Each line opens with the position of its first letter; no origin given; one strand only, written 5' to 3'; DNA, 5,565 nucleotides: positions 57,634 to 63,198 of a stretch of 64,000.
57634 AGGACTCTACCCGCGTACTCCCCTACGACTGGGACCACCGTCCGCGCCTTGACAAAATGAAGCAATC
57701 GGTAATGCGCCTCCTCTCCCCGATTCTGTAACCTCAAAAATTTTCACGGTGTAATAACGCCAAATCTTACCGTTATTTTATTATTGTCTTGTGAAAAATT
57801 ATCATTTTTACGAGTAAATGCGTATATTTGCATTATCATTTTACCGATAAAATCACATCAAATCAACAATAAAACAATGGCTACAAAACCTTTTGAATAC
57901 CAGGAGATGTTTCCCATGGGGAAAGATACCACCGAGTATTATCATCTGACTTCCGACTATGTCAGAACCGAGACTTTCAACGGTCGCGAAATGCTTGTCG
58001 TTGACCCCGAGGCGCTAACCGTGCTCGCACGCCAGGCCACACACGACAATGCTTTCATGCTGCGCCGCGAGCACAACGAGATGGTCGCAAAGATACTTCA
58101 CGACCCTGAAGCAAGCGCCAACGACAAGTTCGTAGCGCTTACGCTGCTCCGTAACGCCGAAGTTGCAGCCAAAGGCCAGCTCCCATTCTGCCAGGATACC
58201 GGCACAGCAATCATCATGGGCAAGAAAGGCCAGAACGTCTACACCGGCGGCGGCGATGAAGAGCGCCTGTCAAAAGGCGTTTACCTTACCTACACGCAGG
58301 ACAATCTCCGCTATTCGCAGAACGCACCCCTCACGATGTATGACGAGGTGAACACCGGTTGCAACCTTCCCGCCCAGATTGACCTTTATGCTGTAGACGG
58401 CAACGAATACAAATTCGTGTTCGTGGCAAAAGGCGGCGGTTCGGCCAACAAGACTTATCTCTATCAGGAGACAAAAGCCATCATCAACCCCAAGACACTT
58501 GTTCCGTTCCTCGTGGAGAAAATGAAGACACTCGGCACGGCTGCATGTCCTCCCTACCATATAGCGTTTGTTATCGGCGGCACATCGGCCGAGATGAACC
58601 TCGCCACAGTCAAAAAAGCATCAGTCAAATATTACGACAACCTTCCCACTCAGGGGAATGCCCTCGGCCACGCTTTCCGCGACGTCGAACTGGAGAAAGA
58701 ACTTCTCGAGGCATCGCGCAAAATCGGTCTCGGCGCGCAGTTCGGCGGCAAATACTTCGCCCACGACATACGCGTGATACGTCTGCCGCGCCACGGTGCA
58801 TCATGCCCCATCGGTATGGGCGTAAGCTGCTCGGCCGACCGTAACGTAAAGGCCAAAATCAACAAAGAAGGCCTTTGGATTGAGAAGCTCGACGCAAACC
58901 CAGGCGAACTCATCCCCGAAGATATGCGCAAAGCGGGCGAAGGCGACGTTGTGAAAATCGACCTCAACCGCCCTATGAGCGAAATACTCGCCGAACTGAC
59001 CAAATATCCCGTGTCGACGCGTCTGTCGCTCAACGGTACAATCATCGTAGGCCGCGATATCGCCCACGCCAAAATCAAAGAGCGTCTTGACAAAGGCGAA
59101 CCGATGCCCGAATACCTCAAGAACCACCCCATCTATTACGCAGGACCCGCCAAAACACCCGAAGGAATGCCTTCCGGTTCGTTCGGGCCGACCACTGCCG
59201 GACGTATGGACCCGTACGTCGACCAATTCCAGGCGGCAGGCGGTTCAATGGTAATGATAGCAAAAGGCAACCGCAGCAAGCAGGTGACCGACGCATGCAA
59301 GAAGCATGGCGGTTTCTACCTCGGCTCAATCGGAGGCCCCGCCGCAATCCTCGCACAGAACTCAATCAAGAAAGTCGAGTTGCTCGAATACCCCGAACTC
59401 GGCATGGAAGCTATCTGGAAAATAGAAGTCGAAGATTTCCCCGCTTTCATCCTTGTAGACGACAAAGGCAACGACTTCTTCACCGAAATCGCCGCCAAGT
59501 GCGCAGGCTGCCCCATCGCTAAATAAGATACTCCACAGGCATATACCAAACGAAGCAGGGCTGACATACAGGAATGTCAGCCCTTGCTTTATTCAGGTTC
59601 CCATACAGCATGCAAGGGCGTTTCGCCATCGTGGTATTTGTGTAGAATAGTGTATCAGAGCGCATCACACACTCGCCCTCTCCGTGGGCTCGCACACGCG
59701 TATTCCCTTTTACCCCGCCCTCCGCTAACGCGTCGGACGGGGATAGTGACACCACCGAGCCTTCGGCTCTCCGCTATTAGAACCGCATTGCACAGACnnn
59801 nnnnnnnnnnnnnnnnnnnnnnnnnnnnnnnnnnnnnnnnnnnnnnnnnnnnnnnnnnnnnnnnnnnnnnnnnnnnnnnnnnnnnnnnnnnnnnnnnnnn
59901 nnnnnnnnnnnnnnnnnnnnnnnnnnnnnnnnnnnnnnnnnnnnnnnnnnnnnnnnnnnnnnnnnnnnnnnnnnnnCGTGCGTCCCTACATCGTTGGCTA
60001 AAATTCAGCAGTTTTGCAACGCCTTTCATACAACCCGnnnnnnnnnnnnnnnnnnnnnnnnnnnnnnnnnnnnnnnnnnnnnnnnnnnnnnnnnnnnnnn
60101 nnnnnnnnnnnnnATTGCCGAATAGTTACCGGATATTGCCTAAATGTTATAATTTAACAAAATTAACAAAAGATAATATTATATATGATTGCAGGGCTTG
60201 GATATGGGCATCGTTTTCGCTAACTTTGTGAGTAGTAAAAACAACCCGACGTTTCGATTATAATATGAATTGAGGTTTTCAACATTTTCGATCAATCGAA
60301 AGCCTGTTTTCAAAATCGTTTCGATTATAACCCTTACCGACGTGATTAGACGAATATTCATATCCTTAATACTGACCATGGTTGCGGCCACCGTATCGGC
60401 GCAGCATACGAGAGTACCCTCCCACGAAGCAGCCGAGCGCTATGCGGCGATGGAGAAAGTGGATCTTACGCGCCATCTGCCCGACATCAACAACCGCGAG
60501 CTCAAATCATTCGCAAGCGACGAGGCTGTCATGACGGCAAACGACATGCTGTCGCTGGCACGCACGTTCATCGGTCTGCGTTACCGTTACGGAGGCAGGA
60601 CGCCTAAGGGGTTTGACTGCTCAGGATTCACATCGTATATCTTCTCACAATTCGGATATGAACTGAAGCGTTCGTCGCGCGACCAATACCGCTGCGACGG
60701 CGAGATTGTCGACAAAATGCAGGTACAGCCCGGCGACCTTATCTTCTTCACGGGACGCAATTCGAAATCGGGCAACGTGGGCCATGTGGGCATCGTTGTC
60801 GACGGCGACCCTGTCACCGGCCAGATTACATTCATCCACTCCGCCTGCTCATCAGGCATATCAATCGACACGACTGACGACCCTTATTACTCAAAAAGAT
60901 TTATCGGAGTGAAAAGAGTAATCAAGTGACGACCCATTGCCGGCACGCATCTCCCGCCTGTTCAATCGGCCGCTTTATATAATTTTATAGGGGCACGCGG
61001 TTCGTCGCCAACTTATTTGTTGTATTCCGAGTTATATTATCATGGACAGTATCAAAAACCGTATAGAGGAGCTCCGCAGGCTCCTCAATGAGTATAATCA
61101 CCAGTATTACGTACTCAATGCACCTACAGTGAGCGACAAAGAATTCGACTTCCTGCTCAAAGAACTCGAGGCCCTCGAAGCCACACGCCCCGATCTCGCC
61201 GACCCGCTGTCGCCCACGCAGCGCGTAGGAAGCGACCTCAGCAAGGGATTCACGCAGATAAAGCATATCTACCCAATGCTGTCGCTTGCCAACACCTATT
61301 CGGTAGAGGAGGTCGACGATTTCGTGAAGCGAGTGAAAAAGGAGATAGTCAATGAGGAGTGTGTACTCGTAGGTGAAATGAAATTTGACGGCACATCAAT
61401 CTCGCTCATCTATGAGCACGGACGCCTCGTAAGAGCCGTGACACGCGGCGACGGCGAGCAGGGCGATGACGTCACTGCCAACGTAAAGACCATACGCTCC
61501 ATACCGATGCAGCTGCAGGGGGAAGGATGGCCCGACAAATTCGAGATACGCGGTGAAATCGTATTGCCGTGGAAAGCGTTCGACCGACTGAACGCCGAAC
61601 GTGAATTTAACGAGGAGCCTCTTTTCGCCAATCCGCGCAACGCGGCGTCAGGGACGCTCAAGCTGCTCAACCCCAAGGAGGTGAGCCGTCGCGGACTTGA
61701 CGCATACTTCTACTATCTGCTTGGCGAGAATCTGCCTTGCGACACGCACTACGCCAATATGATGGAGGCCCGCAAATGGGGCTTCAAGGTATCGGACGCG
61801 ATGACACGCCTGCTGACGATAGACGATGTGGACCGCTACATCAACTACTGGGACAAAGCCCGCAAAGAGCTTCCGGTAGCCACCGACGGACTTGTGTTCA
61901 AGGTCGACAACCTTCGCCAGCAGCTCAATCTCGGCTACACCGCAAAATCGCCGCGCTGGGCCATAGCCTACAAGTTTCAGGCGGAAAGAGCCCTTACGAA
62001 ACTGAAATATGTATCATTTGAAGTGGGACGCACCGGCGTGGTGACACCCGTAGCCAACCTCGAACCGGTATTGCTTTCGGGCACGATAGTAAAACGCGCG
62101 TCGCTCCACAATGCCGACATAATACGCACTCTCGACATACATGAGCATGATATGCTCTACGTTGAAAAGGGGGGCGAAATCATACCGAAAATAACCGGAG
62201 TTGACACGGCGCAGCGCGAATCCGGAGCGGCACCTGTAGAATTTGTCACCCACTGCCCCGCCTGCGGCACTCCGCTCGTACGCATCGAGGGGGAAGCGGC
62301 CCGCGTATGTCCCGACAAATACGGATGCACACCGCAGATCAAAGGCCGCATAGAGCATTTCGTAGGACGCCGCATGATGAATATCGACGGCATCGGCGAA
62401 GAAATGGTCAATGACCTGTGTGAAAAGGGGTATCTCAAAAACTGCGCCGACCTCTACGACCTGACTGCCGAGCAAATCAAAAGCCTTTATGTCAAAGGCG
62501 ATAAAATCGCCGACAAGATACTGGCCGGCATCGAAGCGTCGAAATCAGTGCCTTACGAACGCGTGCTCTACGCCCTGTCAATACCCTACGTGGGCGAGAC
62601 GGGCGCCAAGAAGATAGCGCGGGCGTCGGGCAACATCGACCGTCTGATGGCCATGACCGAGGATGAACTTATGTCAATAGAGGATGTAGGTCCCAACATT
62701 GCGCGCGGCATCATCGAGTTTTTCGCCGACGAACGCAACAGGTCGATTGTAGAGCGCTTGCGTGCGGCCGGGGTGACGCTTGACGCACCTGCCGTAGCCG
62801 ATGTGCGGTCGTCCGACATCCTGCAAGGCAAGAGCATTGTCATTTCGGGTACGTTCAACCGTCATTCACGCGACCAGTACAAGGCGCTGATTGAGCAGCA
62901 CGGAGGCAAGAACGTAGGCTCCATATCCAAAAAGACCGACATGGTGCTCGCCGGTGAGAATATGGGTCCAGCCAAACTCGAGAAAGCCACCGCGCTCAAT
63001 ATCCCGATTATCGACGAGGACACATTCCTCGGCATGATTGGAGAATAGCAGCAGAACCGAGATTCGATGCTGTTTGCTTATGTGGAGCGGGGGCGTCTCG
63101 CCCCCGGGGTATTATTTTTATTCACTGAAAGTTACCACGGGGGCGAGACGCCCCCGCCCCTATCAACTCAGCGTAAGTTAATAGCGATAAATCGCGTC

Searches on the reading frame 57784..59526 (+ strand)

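Call 33: search_protein_families(library=pfam, proteins=[window:57784-59526:+])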
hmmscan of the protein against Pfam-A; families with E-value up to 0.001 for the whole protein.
window:57784-59526:+ (580 aa): 2 families
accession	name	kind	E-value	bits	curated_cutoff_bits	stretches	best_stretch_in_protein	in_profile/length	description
PF05683.17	Fumerase_C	-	1.2e-88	296.3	22.2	1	363-568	1-204/205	Fumarase C-terminus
PF05681.19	Fumerase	-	2.5e-79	266.8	25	1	82-357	4-269/270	Fumarate hydratase (Fumerase)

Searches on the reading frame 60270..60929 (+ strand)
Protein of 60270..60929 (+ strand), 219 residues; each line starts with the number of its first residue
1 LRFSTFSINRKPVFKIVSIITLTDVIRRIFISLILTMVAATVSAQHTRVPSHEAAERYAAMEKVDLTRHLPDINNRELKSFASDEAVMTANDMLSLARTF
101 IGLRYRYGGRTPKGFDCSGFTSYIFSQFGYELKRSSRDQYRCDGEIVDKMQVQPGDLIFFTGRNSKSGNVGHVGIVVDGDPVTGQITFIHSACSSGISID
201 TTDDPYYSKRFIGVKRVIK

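Call 33: search_protein_families(library=pfam, proteins=[window:60270-60929:+])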
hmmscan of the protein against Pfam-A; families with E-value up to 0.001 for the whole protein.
window:60270-60929:+ (219 aa): 2 families
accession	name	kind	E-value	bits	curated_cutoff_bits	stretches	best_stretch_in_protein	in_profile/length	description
PF00877.26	NLPC_P60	-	2.8e-26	92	23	1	102-216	1-105/105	NlpC/P60 family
PF05257.22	CHAP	-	6.1e-07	30.3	26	1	107-190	2-79/81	CHAP domain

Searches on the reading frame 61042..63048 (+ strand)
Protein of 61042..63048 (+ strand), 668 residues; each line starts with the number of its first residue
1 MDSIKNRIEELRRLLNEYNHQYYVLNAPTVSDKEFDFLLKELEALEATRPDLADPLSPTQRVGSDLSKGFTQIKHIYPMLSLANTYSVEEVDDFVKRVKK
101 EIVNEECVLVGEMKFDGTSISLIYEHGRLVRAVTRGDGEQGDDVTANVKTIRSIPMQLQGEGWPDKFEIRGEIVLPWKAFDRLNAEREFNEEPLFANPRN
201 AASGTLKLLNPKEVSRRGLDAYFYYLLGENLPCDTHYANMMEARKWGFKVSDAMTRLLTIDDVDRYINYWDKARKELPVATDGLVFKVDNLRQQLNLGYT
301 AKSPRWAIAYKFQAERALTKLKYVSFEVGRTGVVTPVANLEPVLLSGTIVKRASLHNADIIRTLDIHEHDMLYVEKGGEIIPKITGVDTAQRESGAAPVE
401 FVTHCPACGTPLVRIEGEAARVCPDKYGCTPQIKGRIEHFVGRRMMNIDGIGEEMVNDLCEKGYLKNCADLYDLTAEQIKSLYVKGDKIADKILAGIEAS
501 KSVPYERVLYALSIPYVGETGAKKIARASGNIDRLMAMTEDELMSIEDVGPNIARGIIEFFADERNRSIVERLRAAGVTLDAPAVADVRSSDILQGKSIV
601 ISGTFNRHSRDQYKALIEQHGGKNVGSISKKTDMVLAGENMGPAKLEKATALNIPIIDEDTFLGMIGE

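Call 33: search_protein_families(library=pfam, proteins=[window:61042-63048:+])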
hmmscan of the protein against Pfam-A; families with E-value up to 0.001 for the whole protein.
window:61042-63048:+ (668 aa): 9 families
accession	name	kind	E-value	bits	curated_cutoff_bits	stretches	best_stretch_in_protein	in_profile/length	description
PF01653.23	DNA_ligase_aden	-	5.7e-87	291.9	27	1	69-315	3-253/253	NAD-dependent DNA ligase adenylation domain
PF03120.22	DNA_ligase_OB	-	2.5e-30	104.6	32.9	1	319-394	2-77/79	NAD-dependent DNA ligase OB-fold domain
PF12826.13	HHH_2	-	2.8e-21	75.9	27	1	507-570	1-64/64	Helix-hairpin-helix motif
PF00533.33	BRCT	-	1.3e-15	57.8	21.3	1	591-663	3-75/78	BRCA1 C Terminus (BRCT) domain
PF14520.12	HHH_5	-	2.3e-10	41.2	27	1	512-562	5-56/57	Helix-hairpin-helix domain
PF03119.21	DNA_ligase_ZBD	-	2e-08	34.4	25.8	1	404-429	1-25/27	NAD-dependent DNA ligase C4 zinc finger domain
PF09297.16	Zn_ribbon_NUD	-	2.7e-05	24.2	24.8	1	404-424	5-25/32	NADH pyrophosphatase zinc ribbon domain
PF22745.1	Nlig-Ia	-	6.1e-05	24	27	1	4-53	2-51/92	DNA ligase-like, N-terminal NAD+-binding domain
PF16589.12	BRCT_2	-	0.00028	21.5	27.3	1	593-642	2-51/86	BRCT domain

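Call 43: find_encoding_contigs(protein=window:61042-63048:+, flank=3500, max_places=10)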
Protein window:61042-63048:+ (668 aa): 9 contigs read that carry it; 8 places shown.
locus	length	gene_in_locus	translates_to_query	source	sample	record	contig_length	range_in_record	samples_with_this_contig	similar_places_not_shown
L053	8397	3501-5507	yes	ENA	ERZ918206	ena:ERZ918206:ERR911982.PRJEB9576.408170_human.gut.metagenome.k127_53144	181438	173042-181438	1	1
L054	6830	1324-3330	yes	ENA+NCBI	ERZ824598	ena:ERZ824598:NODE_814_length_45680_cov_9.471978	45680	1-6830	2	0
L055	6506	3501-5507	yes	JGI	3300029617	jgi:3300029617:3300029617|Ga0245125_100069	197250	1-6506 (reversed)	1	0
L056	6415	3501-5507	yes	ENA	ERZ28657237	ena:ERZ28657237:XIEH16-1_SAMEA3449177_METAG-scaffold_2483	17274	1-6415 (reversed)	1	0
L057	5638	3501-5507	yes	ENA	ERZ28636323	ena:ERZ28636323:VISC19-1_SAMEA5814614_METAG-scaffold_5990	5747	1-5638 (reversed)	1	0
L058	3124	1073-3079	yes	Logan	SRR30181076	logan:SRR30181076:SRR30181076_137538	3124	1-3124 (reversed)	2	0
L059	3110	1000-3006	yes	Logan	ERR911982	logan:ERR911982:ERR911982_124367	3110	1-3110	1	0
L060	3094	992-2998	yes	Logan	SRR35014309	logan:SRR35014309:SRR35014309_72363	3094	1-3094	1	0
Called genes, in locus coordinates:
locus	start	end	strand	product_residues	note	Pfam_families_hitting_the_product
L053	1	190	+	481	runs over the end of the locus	PF13396:PLDc_N, PF13091:PLDc_2, PF00614:PLDc (weak), PF13091:PLDc_2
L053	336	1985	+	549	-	PF05681:Fumerase, PF05683:Fumerase_C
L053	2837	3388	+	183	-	PF00877:NLPC_P60, PF05257:CHAP (weak)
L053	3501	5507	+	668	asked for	PF22745:Nlig-Ia, PF01653:DNA_ligase_aden, PF03120:OB_DNA_ligase, PF03119:DNA_ligase_ZBD, PF14520:HHH_5 (faint), PF12826:HHH_2, PF00533:BRCT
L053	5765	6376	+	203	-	-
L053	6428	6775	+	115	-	PF05717:TnpB_IS66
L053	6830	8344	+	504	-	PF03050:DDE_Tnp_IS66, PF13817:DDE_Tnp_IS66_C (weak)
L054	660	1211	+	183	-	PF00877:NLPC_P60, PF05257:CHAP (weak)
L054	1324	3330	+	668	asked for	PF22745:Nlig-Ia, PF01653:DNA_ligase_aden, PF03120:OB_DNA_ligase, PF03119:DNA_ligase_ZBD, PF14520:HHH_5 (faint), PF12826:HHH_2, PF00533:BRCT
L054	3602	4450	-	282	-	PF22252:PNGase_F-II_N (weak), PF09697:Porph_ging (weak)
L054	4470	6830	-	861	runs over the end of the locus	PF13620:CarboxypepD_reg, PF13715:CarbopepD_reg_2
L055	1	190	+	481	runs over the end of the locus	PF13396:PLDc_N, PF13091:PLDc_2, PF00614:PLDc (weak), PF13091:PLDc_2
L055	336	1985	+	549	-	PF05681:Fumerase, PF05683:Fumerase_C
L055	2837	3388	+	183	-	PF00877:NLPC_P60, PF05257:CHAP (weak)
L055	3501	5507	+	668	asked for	PF22745:Nlig-Ia, PF01653:DNA_ligase_aden, PF03120:OB_DNA_ligase, PF03119:DNA_ligase_ZBD, PF14520:HHH_5 (faint), PF12826:HHH_2, PF00533:BRCT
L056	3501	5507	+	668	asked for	PF22745:Nlig-Ia, PF01653:DNA_ligase_aden, PF03120:OB_DNA_ligase, PF03119:DNA_ligase_ZBD, PF14520:HHH_5 (faint), PF12826:HHH_2, PF00533:BRCT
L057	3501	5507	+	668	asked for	PF22745:Nlig-Ia, PF01653:DNA_ligase_aden, PF03120:OB_DNA_ligase, PF03119:DNA_ligase_ZBD, PF14520:HHH_5 (faint), PF12826:HHH_2, PF00533:BRCT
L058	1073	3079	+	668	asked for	PF22745:Nlig-Ia, PF01653:DNA_ligase_aden, PF03120:OB_DNA_ligase, PF03119:DNA_ligase_ZBD, PF14520:HHH_5 (faint), PF12826:HHH_2, PF00533:BRCT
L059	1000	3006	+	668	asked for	PF22745:Nlig-Ia, PF01653:DNA_ligase_aden, PF03120:OB_DNA_ligase, PF03119:DNA_ligase_ZBD, PF14520:HHH_5 (faint), PF12826:HHH_2, PF00533:BRCT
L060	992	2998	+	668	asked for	PF22745:Nlig-Ia, PF01653:DNA_ligase_aden, PF03120:OB_DNA_ligase, PF03119:DNA_ligase_ZBD, PF14520:HHH_5 (faint), PF12826:HHH_2, PF00533:BRCT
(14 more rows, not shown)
